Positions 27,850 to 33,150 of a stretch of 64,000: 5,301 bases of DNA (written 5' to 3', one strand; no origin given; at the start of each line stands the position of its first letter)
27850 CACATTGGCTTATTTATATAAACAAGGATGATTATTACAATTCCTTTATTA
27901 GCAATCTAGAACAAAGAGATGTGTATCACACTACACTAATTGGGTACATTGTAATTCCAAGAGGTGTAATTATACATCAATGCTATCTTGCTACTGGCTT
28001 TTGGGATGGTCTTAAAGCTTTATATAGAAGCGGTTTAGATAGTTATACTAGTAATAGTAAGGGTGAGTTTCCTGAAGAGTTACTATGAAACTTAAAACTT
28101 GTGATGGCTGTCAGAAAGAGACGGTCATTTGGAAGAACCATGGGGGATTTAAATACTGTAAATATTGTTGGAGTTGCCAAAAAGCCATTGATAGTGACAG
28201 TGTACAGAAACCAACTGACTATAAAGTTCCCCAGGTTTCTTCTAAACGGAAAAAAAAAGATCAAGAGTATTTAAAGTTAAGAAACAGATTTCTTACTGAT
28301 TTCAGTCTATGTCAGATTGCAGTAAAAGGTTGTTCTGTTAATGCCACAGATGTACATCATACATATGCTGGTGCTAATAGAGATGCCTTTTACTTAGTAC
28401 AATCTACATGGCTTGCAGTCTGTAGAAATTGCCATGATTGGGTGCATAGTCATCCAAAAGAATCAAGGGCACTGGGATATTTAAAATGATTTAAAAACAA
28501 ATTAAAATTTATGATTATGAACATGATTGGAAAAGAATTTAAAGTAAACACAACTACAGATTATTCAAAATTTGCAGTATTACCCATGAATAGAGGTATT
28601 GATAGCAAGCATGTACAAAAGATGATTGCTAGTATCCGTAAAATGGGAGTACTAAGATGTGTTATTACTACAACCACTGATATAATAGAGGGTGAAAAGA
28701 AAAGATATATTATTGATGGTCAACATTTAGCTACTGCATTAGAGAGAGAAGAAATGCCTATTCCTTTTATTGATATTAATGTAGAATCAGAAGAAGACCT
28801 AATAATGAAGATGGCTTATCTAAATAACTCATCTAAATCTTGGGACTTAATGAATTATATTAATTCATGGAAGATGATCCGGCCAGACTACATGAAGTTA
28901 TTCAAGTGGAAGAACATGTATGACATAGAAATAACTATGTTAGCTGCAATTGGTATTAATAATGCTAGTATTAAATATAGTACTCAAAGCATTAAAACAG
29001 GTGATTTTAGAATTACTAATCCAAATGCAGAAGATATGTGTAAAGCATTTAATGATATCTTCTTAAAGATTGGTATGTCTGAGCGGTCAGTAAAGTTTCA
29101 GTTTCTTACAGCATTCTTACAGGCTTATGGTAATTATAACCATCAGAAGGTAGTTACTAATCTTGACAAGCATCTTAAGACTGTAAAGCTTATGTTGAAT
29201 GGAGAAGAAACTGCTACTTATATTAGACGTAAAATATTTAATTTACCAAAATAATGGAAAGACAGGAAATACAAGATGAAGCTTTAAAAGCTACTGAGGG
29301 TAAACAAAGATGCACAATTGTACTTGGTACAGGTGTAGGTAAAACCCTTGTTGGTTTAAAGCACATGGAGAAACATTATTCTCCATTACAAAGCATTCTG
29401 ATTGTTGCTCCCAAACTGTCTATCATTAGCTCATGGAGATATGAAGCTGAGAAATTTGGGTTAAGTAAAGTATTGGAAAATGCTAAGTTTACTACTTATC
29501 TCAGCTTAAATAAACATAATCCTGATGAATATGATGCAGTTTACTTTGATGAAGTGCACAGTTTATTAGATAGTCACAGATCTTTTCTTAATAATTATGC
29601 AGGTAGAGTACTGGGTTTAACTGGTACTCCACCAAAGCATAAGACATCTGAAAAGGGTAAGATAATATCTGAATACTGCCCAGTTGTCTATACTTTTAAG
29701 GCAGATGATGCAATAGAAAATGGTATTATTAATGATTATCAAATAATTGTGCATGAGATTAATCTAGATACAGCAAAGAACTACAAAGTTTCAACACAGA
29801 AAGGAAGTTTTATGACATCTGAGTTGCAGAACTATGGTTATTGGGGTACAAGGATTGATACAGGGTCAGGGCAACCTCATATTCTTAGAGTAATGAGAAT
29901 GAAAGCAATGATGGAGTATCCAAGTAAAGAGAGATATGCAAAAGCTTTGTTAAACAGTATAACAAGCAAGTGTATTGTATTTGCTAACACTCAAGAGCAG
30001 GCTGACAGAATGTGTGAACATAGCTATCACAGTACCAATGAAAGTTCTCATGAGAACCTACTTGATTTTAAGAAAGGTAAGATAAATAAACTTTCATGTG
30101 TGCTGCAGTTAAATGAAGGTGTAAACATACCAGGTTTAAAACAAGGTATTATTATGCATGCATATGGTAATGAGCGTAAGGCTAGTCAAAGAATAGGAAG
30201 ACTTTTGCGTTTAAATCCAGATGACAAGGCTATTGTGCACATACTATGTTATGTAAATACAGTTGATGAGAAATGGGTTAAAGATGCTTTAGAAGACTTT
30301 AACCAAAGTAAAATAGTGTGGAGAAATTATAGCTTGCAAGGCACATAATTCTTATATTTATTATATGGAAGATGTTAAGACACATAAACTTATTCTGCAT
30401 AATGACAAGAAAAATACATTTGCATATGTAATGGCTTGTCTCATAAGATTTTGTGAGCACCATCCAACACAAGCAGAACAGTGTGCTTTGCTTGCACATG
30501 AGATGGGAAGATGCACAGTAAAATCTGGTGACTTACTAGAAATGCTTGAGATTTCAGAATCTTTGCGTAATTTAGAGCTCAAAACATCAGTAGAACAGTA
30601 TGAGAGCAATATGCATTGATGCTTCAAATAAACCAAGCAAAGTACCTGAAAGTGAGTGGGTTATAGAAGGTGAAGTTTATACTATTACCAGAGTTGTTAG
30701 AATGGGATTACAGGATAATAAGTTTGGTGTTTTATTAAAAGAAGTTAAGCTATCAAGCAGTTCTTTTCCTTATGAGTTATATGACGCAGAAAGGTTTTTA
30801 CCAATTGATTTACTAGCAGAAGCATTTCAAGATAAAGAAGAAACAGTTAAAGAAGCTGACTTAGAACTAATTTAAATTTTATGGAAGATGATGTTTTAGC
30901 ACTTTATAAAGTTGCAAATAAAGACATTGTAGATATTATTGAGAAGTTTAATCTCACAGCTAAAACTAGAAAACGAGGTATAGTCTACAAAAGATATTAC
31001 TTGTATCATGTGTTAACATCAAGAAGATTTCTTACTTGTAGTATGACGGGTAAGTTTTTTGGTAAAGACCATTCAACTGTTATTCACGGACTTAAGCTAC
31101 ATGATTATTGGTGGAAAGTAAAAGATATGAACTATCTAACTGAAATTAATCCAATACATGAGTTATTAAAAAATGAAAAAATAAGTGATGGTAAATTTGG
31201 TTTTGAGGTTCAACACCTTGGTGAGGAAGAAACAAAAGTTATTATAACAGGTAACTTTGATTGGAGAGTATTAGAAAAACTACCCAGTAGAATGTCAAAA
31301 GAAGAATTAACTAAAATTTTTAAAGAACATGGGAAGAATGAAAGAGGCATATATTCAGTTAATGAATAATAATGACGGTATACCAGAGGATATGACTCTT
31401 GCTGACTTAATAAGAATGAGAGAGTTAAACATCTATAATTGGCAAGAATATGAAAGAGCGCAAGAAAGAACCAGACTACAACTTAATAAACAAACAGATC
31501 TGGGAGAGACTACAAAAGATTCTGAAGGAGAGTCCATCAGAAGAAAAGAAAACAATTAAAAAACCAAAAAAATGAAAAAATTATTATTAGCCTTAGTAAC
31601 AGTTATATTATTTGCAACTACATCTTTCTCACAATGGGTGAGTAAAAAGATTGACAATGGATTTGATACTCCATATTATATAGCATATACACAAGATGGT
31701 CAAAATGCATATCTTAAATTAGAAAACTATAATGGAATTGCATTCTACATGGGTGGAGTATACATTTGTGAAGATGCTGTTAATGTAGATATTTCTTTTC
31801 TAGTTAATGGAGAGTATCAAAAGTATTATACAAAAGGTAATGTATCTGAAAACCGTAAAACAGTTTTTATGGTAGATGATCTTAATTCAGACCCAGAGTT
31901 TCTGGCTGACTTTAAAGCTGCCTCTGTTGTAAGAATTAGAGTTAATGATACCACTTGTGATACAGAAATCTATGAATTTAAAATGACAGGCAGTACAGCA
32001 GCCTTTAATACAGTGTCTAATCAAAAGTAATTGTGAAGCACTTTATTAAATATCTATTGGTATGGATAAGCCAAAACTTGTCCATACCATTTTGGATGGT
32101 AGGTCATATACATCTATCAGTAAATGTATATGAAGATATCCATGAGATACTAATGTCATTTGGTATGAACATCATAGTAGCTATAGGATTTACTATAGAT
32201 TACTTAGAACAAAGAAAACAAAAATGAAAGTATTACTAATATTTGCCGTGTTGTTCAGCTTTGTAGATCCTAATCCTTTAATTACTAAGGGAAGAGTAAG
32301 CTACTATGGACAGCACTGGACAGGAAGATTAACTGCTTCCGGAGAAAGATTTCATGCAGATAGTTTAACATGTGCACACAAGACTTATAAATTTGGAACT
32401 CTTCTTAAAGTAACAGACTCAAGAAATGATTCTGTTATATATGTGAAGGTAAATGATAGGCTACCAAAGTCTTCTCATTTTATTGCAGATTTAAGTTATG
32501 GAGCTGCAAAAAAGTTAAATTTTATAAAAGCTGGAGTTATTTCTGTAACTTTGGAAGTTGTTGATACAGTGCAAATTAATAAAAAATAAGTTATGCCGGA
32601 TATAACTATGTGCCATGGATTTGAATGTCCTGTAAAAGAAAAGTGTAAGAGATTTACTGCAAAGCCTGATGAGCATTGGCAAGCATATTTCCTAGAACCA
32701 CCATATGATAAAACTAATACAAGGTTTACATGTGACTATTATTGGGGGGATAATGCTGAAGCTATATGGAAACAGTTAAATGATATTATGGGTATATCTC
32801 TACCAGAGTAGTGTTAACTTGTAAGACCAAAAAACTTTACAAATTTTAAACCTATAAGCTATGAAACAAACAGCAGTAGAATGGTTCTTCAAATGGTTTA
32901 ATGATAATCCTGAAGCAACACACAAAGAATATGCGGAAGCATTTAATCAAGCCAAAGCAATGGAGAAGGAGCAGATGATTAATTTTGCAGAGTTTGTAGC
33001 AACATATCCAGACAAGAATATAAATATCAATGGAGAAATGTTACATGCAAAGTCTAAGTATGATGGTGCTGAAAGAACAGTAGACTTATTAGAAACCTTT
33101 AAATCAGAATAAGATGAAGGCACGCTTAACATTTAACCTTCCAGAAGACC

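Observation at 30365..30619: Phage ClpS homolog, the second half of a possible N-degron module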

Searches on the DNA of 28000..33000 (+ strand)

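Call 7: search_dna_similar(query=window:28000-33000:+, collection=phages, mode=near, max_rows=20)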
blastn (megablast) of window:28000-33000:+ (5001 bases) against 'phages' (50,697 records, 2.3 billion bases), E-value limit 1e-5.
No match.
